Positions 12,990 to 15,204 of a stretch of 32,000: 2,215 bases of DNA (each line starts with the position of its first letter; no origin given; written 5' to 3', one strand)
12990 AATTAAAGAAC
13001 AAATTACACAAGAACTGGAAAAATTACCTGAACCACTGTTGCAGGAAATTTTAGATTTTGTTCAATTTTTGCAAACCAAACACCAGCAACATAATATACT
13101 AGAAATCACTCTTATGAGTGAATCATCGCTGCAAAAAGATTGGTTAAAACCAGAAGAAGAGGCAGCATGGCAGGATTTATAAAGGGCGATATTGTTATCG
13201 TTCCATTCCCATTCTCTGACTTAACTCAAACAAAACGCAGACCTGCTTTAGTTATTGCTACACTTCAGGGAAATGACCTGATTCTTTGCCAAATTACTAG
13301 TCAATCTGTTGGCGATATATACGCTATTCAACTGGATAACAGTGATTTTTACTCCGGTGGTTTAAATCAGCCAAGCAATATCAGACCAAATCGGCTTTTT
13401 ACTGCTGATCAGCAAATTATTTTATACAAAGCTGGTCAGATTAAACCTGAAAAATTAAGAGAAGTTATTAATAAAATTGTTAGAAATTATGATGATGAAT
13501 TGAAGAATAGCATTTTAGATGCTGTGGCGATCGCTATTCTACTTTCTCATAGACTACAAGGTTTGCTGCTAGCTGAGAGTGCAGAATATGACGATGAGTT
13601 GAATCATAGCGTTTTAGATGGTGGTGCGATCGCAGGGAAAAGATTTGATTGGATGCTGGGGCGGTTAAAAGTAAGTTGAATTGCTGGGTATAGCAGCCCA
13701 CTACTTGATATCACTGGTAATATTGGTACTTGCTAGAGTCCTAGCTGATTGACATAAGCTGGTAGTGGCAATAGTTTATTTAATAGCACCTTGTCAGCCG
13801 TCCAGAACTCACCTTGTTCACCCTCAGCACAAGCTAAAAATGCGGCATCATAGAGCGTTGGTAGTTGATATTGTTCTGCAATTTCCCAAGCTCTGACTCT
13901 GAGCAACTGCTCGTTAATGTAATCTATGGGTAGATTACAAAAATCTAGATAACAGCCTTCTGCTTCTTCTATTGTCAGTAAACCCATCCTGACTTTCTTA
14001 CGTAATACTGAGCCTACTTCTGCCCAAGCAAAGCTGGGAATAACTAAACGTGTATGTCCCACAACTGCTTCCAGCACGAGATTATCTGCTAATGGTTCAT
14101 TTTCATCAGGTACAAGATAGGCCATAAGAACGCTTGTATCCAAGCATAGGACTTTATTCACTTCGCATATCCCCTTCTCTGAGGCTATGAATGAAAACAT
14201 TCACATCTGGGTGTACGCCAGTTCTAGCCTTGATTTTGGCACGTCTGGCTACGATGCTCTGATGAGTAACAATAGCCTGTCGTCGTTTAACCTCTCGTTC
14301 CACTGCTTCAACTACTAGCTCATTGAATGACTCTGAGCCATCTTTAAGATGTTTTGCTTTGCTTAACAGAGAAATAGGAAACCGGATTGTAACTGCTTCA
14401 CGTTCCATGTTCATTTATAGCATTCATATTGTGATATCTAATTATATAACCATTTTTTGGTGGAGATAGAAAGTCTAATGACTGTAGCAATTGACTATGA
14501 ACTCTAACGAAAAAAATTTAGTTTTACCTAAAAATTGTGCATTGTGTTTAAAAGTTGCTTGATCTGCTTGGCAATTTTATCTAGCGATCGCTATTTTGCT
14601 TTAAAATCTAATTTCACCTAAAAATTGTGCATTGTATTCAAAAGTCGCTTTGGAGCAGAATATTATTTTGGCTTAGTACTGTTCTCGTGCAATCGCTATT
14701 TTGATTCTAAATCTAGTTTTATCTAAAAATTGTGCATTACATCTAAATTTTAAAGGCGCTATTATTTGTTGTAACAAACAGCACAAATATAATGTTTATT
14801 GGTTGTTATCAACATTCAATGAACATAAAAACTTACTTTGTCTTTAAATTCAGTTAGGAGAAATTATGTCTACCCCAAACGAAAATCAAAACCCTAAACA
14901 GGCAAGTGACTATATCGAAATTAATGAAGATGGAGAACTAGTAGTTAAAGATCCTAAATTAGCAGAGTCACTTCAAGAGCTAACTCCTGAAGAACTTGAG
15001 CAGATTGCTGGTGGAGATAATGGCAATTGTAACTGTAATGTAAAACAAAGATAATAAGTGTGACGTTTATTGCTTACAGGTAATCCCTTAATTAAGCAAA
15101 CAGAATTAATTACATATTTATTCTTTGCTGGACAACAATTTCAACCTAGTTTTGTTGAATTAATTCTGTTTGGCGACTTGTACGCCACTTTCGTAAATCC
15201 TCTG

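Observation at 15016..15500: Both divergent cores carry exactly two Cys, each with Asn at position -3 (N-x-x-C): possible Cys-Asn thioether (ranthipeptide-like) chemistry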

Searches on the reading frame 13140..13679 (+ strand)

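Call 4: search_protein_families(library=pfam, proteins=[window:13140-13679:+], max_evalue=0.01)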
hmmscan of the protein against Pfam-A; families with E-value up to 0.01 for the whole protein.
window:13140-13679:+ (179 aa): 1 family
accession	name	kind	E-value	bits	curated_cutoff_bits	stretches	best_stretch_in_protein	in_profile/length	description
PF02452.23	PemK_toxin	-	4.4e-11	43.4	23.1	1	15-113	2-105/109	PemK-like, MazF-like toxin of type II toxin-antitoxin system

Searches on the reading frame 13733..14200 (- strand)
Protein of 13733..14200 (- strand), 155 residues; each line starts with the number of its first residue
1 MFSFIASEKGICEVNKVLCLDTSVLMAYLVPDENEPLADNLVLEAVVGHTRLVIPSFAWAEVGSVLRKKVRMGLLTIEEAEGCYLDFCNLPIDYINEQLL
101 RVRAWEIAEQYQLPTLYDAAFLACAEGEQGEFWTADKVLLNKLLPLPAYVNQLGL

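Call 4: search_protein_families(library=pfam, proteins=[window:13733-14200:-], max_evalue=0.01)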
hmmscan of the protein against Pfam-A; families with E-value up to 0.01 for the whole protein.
window:13733-14200:- (155 aa): 2 families
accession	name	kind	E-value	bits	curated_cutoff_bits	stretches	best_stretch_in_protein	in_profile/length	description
PF01850.27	PIN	-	3.8e-10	40.8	23.6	1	19-138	2-113/120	PIN domain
PF16289.11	PIN_12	-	0.0094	16.8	32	0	18-71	1-54/172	PIN domain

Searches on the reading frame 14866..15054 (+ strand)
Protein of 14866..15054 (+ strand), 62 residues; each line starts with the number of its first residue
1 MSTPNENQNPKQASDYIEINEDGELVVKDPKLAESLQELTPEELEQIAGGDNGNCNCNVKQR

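Call 5: search_protein_families(library=ncbifam, proteins=[window:14866-15054:+], max_evalue=0.1)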
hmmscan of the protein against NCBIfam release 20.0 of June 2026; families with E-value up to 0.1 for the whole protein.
window:14866-15054:+ (62 aa): 6 families
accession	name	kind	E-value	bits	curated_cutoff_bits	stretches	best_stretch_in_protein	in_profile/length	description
NF033215.1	BlpC_Streptocco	equivalog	0.0015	18.2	70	1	35-50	9-24/51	quorum-sensing system pheromone BlpC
NF040664.1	HEC_x9_TCC_lant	equivalog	0.017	15.3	46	1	37-54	1-19/39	lacticin 481 family lantibiotic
NF033456.1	RiPP_CCRG-2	domain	0.021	14.8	24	1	37-50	4-17/18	CCRG-2 family RiPP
NF047715.1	LIC12298_fam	subfamily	0.046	14.3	100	1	6-44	30-68/70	LIC12298 family protein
NF033772.1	pheromone_VP1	equivalog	0.068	13.4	85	1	38-54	11-27/65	peptide pheromone VP1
TIGR03798.1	leader_Nif11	subfamily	0.098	12.9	32.3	0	32-50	50-68/68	Nif11-like leader peptide family RiPP precursor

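Call 9: find_homologous_proteins(query=A1, max_evalue=0.01)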
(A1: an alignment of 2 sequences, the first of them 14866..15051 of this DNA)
Query A1 (2 sequences) (62 aa, profile of the alignment): 19 proteins with E <= 0.01 among 23 candidates.
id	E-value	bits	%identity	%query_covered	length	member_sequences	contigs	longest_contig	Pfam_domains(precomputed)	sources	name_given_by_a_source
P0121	1.3e-45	171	75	94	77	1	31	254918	-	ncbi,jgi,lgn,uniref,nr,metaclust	ncbi:type A2 lanthipeptide [Nostoc punctiforme]|uniref:Uncharacterized protein n=1 Tax=Nostoc puncti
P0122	2.0e-33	132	100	100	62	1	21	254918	-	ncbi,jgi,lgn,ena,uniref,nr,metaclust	ncbi:type A2 lanthipeptide [Nostoc punctiforme]|uniref:Uncharacterized protein n=1 Tax=Nostoc puncti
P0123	4.9e-28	115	81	92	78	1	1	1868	-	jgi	-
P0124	1.3e-27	113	82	90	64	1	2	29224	-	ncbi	ncbi:MAG: type A2 lanthipeptide [Nostoc sp.]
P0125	3.5e-27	112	81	97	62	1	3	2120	-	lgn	-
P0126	5.2e-27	111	83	94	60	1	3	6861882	-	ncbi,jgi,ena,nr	ncbi:MAG: type A2 lanthipeptide [Gloeotrichia echinulata CP02]|jgi:hypothetical protein|nr:type A2 l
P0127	3.0e-26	109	75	100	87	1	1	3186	-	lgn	-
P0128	6.8e-25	105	80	90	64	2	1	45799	-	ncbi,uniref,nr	ncbi:type A2 lantipeptide [aff. Roholtiella sp. LEGE 12411]|uniref:type A2 lantipeptide n=1 Tax=aff.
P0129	8.5e-25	104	82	89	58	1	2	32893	-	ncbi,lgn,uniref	ncbi:MAG: type A2 lanthipeptide [Nostoc sp.]|uniref:type A2 lantipeptide n=1 Tax=Nostoc sp. TaxID=11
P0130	1.0e-24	104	82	89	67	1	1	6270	-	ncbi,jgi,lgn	jgi:hypothetical protein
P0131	1.7e-23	100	71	90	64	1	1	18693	-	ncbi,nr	ncbi:MAG: type A2 lantipeptide [Rhizonema sp. PD37]|nr:type A2 lantipeptide [Rhizonema sp. PD37]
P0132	5.0e-22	96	73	90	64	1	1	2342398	-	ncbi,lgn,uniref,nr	ncbi:type A2 lantipeptide [Nostoc sphaeroides]|uniref:Type A2 lantipeptide n=1 Tax=Nostoc sphaeroide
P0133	2.7e-21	93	66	100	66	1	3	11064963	-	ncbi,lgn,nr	ncbi:hypothetical protein NIES4071_24350 [Calothrix sp. NIES-4071]|nr:hypothetical protein NIES4071_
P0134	1.0e-17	82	75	65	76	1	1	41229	-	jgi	jgi:hypothetical protein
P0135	1.0e-16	78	63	89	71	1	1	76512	-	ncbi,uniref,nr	ncbi:type A2 lantipeptide [Nostoc sp. CENA67]|uniref:Type A2 lantipeptide n=1 Tax=Amazonocrinis nigr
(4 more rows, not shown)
